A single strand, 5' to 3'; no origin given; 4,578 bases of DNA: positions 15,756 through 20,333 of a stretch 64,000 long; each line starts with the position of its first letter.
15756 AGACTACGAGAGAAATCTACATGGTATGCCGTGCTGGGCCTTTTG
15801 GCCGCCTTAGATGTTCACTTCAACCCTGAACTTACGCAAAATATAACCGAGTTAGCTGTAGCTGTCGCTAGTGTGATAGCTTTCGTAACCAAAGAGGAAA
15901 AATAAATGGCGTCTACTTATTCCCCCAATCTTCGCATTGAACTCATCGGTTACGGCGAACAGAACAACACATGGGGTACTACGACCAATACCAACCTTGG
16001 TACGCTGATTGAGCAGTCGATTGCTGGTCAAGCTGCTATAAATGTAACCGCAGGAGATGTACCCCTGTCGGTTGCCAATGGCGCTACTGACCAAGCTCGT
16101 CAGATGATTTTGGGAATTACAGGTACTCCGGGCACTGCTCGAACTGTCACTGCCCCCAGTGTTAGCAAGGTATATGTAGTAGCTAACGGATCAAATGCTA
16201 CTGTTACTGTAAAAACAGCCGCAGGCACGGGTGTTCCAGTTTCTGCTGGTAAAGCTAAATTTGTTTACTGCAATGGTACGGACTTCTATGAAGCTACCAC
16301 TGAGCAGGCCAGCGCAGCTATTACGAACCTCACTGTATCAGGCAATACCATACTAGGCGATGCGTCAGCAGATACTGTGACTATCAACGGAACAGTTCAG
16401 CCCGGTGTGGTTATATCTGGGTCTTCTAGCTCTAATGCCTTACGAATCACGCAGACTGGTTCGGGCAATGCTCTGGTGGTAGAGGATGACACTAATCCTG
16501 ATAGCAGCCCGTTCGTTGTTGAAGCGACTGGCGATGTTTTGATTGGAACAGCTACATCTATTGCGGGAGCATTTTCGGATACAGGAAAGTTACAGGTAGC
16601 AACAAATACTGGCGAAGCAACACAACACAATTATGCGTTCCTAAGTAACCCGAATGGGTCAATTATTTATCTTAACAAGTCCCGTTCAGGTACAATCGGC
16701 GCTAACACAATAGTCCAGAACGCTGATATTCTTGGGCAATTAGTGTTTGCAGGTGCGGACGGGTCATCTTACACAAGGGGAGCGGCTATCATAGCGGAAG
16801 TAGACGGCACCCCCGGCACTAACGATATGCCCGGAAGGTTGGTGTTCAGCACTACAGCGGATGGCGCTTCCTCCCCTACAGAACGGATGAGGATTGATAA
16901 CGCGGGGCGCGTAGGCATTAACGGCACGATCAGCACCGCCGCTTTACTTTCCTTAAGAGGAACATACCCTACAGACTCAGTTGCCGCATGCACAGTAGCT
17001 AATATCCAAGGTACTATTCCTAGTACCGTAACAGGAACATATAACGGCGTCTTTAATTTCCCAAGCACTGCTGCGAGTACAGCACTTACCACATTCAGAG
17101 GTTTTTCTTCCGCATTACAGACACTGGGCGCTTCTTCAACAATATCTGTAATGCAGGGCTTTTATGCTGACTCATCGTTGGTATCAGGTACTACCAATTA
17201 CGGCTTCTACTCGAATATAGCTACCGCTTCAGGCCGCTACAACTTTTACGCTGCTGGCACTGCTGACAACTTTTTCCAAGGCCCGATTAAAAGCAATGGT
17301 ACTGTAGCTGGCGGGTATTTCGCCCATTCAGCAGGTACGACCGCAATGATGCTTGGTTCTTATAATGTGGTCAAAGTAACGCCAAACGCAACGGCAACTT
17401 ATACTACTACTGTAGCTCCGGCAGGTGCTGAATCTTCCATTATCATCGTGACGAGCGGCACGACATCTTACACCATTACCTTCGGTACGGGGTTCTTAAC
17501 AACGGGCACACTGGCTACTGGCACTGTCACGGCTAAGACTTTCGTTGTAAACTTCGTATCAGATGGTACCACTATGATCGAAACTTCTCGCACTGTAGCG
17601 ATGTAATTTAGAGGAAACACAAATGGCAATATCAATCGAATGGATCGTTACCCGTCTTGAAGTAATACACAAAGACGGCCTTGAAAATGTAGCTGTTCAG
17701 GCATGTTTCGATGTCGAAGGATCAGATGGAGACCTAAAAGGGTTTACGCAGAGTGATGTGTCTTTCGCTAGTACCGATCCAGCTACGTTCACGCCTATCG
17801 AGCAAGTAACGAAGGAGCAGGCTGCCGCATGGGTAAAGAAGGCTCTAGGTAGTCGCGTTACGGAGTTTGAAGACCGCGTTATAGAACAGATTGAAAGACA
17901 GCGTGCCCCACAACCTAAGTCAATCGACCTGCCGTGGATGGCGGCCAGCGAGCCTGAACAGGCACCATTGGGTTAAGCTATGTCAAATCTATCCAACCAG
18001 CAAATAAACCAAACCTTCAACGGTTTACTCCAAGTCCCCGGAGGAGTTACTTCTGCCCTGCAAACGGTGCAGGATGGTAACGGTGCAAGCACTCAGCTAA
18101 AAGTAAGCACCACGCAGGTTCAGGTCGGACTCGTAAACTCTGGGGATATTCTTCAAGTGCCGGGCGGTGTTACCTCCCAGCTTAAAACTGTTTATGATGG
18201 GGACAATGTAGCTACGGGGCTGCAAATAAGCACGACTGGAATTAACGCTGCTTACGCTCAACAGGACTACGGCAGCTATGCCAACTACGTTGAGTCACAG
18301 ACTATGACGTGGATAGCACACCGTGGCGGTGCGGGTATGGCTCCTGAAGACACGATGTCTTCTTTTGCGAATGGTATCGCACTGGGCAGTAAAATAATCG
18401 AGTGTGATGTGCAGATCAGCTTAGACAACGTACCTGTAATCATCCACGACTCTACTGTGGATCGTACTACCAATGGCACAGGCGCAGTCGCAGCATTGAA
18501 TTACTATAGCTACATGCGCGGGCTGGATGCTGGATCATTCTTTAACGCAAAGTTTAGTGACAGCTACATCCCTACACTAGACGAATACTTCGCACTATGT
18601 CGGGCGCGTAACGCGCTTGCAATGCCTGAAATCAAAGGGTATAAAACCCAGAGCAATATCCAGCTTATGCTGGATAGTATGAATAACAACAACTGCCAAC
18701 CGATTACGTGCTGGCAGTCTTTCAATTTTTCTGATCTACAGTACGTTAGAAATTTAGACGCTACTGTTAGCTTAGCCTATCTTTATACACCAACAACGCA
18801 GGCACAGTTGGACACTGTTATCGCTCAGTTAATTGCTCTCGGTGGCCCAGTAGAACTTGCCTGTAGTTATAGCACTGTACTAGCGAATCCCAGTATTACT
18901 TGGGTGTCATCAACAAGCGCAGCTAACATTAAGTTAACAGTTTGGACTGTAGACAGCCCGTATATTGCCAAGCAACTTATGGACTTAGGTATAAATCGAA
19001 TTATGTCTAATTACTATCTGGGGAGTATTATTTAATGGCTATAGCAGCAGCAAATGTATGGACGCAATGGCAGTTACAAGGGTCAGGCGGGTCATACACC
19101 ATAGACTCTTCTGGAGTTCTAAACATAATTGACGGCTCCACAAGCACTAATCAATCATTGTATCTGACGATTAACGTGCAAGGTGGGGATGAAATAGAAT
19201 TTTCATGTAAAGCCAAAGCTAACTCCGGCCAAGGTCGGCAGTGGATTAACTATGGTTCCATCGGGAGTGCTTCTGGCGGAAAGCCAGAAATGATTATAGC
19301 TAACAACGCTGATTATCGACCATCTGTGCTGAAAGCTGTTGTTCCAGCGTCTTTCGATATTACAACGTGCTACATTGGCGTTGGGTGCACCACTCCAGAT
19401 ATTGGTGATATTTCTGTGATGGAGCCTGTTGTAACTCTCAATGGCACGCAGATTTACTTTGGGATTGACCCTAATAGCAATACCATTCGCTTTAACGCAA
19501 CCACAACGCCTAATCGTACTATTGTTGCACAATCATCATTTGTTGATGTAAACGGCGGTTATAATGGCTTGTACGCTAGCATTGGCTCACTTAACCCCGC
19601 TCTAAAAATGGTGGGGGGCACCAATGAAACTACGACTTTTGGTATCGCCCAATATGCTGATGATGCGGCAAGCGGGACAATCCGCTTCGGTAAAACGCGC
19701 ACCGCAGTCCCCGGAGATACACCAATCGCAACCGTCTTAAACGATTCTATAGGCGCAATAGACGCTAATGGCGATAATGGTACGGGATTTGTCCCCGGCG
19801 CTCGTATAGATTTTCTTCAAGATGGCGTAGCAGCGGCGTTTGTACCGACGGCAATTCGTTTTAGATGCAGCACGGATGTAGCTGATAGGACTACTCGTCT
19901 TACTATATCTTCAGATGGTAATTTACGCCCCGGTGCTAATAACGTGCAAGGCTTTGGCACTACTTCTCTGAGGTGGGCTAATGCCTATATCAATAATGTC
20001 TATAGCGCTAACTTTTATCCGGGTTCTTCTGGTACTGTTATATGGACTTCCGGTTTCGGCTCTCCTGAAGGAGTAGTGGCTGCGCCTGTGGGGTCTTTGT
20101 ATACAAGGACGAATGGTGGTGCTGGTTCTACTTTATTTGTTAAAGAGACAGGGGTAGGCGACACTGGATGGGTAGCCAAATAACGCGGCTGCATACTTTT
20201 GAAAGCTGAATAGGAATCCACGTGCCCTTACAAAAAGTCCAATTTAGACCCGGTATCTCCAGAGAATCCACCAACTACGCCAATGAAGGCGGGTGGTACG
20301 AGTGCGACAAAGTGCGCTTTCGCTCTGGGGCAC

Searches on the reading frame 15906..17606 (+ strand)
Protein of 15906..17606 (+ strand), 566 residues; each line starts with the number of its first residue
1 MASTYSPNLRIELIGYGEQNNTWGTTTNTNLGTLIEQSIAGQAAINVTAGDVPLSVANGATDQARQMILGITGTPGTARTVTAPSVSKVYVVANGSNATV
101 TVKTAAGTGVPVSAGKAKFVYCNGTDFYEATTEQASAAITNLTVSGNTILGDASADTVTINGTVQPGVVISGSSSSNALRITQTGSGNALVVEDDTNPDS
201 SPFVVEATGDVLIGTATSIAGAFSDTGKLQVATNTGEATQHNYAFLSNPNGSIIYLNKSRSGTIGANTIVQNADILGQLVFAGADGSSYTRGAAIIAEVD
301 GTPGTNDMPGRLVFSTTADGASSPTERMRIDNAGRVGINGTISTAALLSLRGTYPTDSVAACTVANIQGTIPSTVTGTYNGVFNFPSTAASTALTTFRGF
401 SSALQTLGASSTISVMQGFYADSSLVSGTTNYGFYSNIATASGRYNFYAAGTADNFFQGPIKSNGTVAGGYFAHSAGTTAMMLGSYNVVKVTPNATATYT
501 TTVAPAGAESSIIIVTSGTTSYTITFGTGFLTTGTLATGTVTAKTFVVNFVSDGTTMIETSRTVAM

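Call 7: search_protein_families(library=phrogs, proteins=[window:15906-17606:+])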
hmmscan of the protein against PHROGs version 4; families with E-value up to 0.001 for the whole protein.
window:15906-17606:+ (566 aa): 4 families
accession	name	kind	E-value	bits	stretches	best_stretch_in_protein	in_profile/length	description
phrog_9942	-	tail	1.4e-29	103.8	1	38-356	363-679/1178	tail fiber protein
phrog_18345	-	tail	1.5e-28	100.6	1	161-339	612-788/956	tail fiber protein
phrog_31104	-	unknown function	1.1e-15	58.6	1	1-122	1-131/365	-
phrog_19195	-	head and packaging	3.6e-11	42.5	1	272-339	560-624/1425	virion structural protein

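Call 8: search_protein_families(library=pfam, proteins=[window:15906-17606:+])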
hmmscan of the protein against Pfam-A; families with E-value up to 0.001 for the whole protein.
window:15906-17606:+ (566 aa): 0 families

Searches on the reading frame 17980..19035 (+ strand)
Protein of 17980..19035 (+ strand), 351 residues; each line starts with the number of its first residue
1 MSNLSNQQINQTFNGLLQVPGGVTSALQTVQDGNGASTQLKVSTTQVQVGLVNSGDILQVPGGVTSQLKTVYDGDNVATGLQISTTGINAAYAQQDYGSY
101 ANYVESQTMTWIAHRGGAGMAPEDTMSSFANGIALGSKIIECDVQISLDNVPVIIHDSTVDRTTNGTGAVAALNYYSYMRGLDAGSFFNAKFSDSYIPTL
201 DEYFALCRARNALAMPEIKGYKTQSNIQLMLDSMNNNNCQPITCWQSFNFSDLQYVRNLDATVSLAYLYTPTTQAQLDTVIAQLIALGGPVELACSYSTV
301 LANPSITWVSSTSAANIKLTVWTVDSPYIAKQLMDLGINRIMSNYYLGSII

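Call 64: search_protein_families(library=phrogs, proteins=[window:17980-19035:+], max_evalue=0.001)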
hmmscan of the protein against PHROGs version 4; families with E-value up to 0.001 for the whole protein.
window:17980-19035:+ (351 aa): 5 families
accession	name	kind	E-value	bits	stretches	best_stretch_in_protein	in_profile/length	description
phrog_16641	-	tail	2.7e-34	119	1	99-346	842-1085/1296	tail fiber protein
phrog_19279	-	other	1.8e-24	87.1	1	107-346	441-675/794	phosphodiesterase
phrog_13515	-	other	1.8e-19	70.3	1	106-347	373-615/878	phosphodiesterase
phrog_17803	-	other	2.5e-08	34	1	67-171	260-359/538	phosphodiesterase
phrog_16048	-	head and packaging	5.2e-07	29.1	1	101-319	614-840/880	virion structural protein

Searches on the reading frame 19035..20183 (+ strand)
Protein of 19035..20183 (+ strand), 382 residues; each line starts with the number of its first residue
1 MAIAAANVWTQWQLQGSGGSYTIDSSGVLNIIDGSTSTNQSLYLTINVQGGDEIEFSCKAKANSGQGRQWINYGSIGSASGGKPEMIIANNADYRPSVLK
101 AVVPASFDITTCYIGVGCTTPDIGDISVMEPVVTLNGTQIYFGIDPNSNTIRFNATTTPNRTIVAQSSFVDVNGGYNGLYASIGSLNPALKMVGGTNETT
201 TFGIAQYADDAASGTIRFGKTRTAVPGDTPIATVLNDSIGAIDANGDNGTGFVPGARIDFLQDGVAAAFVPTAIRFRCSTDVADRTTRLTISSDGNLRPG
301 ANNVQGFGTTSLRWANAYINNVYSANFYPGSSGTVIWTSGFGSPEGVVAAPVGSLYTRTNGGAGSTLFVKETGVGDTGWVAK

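Call 64: search_protein_families(library=phrogs, proteins=[window:19035-20183:+], max_evalue=0.001)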
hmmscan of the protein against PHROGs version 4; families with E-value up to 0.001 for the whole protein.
window:19035-20183:+ (382 aa): 2 families
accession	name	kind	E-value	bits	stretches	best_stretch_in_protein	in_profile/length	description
phrog_16355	-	unknown function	2.2e-05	24.2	1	339-382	760-799/799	-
phrog_21909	-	unknown function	0.00011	22.9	1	329-380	102-151/294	-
